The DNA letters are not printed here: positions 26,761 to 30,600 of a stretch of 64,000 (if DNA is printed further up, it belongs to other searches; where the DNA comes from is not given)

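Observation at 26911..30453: Secreted 1180-aa protein with an embedded archaeal-type GAPDH domain and a duplicated catalytic half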

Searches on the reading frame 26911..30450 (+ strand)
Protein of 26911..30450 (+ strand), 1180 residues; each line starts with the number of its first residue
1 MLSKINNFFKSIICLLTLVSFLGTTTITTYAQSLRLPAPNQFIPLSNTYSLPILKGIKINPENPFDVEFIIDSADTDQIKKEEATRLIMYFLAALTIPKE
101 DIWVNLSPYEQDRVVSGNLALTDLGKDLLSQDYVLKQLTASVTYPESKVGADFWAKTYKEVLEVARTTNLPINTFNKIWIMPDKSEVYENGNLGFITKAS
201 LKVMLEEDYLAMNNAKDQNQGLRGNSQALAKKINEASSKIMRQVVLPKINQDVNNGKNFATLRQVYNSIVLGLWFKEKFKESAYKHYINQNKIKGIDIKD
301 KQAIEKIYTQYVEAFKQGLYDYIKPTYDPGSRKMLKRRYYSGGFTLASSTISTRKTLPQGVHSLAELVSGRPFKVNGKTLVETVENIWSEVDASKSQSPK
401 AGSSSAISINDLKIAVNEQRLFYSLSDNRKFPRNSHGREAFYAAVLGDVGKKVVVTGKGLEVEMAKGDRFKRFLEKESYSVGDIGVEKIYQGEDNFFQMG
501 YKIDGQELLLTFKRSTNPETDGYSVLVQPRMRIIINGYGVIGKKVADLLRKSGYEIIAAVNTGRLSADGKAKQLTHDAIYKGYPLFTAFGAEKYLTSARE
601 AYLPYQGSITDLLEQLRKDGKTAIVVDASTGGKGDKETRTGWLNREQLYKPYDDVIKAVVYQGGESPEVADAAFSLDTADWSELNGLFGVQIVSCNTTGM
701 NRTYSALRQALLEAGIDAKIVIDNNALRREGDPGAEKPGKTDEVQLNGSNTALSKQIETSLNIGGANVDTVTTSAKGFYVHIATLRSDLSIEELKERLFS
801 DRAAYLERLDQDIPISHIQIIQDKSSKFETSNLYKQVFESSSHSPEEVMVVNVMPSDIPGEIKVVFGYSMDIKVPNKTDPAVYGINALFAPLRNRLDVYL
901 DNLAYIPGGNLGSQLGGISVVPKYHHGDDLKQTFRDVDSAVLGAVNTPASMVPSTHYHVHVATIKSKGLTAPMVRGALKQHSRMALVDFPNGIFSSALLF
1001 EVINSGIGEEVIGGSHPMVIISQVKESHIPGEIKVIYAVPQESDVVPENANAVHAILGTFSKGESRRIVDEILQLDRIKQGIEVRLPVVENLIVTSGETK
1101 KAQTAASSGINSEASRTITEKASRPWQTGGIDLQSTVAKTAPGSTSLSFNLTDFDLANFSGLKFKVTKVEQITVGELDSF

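Call 3: search_protein_families(library=pfam, proteins=[window:26911-30450:+], max_evalue=1)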
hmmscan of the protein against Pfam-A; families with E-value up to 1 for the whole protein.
window:26911-30450:+ (1180 aa): 3 families
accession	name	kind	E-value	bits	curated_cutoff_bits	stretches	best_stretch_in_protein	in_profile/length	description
PF00044.30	Gp_dh_N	-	0.00034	21.3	31.7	1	531-584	1-53/101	Glyceraldehyde 3-phosphate dehydrogenase, NAD binding domain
PF02826.25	2-Hacid_dh_C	-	0.027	14.3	25.1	1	531-567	37-73/178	D-isomer specific 2-hydroxyacid dehydrogenase, NAD binding domain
PF16684.10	ResT-TelK_cat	-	0.079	13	27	0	215-285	92-161/181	Telomere resolvase ResT/TelK catalytic domain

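Call 4: search_protein_families(library=ncbifam, proteins=[window:26911-30450:+], max_evalue=1)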
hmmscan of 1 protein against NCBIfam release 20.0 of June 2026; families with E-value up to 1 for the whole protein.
window:26911-30450:+ (1180 aa): 2 families
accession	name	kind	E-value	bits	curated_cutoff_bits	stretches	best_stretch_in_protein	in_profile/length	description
NF003251.0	PRK04207.1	equivalog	5.1e-45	154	185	2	531-790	3-234/343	type II glyceraldehyde-3-phosphate dehydrogenase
TIGR01546.1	GAPDH-II_archae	equivalog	2.6e-28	99.2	232.9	2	534-747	2-183/333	phosphorylating glyceraldehyde-3-phosphate dehydrogenase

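Call 5: search_solved_structures(query=window:26911-30450:+, max_evalue=1, show_alignments=3)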
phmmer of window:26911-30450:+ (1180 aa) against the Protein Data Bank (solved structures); distinct sequences matched with E-value up to 1: 6.
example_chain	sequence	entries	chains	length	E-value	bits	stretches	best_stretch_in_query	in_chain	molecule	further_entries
2yyy_A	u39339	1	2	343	2e-20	75.4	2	532-744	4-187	Glyceraldehyde-3-phosphate dehydrogenase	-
2czc_A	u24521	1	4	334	7e-19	70.3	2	531-710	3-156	Glyceraldehyde-3-phosphate dehydrogenase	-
1b7g_O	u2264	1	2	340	6.8e-17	63.7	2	532-711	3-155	PROTEIN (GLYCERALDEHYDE 3-PHOSPHATE DEHYDROGENASE)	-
1cf2_P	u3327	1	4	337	7e-16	60.3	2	533-712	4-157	PROTEIN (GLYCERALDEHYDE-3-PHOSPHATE DEHYDROGENASE)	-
5i8l_A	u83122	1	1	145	0.049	14.5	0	215-276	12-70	Lysozyme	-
3qy9_A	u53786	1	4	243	0.58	10.9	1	530-590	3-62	Dihydrodipicolinate reductase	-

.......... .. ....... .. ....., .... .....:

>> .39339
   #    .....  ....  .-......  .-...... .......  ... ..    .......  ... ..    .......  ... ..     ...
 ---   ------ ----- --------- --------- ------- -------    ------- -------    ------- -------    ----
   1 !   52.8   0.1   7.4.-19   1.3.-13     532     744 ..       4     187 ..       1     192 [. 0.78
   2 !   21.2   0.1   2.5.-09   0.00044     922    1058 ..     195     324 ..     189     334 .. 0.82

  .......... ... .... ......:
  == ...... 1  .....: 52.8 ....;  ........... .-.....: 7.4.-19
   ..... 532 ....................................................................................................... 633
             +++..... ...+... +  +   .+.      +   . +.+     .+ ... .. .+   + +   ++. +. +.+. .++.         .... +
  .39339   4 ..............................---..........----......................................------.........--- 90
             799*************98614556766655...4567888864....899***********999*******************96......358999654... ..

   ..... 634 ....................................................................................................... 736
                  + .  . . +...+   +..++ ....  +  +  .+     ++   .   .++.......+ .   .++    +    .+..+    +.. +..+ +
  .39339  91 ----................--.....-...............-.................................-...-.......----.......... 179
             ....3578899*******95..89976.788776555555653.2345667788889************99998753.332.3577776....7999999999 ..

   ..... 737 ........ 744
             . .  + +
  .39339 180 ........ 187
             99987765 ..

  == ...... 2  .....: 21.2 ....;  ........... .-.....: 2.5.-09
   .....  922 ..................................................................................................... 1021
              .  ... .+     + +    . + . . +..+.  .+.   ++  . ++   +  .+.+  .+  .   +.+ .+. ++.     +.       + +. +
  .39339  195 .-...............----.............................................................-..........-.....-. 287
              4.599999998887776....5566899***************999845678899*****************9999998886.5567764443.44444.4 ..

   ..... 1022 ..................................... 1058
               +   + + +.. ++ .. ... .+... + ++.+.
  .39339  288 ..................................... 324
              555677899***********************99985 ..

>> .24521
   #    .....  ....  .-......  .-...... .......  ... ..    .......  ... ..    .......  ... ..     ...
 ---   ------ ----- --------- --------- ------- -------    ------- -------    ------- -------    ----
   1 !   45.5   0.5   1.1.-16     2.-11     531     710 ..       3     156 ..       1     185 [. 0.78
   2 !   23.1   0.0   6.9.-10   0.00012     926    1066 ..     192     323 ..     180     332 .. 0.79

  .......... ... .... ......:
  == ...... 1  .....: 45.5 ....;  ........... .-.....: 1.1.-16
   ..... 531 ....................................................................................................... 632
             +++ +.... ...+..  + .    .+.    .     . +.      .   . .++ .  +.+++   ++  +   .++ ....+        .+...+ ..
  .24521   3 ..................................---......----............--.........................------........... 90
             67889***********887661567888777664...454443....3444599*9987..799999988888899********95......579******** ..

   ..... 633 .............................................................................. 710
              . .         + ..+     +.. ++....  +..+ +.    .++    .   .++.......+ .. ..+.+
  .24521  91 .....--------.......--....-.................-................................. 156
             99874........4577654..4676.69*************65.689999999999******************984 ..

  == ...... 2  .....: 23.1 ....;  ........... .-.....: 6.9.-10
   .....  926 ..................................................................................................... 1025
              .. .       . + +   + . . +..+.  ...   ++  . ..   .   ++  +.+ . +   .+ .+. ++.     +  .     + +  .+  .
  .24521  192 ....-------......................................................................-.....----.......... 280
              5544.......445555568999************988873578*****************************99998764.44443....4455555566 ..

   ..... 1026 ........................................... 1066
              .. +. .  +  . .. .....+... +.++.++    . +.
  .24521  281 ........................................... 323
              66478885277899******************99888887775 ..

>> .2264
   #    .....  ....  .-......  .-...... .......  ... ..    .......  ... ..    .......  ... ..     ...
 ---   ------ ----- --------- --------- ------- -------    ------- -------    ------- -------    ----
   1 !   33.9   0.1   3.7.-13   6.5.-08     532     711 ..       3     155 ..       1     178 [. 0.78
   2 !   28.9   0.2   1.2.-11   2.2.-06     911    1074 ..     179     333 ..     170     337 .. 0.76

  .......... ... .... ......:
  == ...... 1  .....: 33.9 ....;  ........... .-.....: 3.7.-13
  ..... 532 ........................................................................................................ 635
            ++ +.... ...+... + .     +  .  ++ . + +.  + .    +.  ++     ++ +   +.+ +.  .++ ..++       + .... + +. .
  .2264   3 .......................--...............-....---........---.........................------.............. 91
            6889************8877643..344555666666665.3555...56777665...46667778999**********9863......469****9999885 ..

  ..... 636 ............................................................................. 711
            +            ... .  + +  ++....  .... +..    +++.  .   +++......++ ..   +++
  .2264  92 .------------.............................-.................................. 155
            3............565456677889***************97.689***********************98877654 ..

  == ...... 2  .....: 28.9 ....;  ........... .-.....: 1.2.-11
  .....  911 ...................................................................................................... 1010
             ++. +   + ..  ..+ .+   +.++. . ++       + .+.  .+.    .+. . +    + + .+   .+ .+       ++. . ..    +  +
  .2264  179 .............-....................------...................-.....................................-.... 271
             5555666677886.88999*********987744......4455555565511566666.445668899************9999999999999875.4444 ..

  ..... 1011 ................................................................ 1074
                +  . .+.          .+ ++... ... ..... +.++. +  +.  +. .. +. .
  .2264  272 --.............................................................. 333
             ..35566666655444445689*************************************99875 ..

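Call 7: find_homologous_proteins(query=window:26911-30450:+)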
Query window:26911-30450:+ (1180 aa): 2810 proteins with E <= 0.001 among 8000 candidates; the best 120 are listed.
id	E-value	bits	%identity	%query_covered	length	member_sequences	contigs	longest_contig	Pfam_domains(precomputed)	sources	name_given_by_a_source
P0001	0.0e+0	2630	100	100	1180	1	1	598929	-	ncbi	-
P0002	0.0e+0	1962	80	93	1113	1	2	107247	-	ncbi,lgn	-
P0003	4.8e-137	477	58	29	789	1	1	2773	PF00121.25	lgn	-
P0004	6.0e-137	476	59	28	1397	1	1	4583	PF00121.25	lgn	-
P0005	2.7e-135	471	58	28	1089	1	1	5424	PF00121.25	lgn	-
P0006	1.6e-134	468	58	29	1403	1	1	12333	PF00121.25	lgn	-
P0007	3.9e-133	464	60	29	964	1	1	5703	PF02800.26,PF00044.31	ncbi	ncbi:MAG: hypothetical protein ABH858_02850, partial [Candidatus Omnitrophota bacterium]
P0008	7.9e-131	456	57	30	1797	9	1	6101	PF01950.22,PF00121.25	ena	-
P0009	2.7e-130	454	59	29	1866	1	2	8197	PF01950.22,PF00121.25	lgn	-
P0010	1.8e-129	451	55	31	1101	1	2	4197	-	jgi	-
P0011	9.6e-129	449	55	33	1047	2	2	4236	PF00082.28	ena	-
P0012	9.7e-127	442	55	32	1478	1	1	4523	-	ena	-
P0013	1.2e-126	442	50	34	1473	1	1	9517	PF00391.30,PF02896.25,PF01326.25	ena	-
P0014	2.4e-126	441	55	32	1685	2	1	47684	PF00288.33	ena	-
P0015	3.5e-126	441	55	29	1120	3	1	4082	-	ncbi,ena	-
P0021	7.1e-121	423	53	30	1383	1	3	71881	PF03952.22,PF00113.29,PF00121.25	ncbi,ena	-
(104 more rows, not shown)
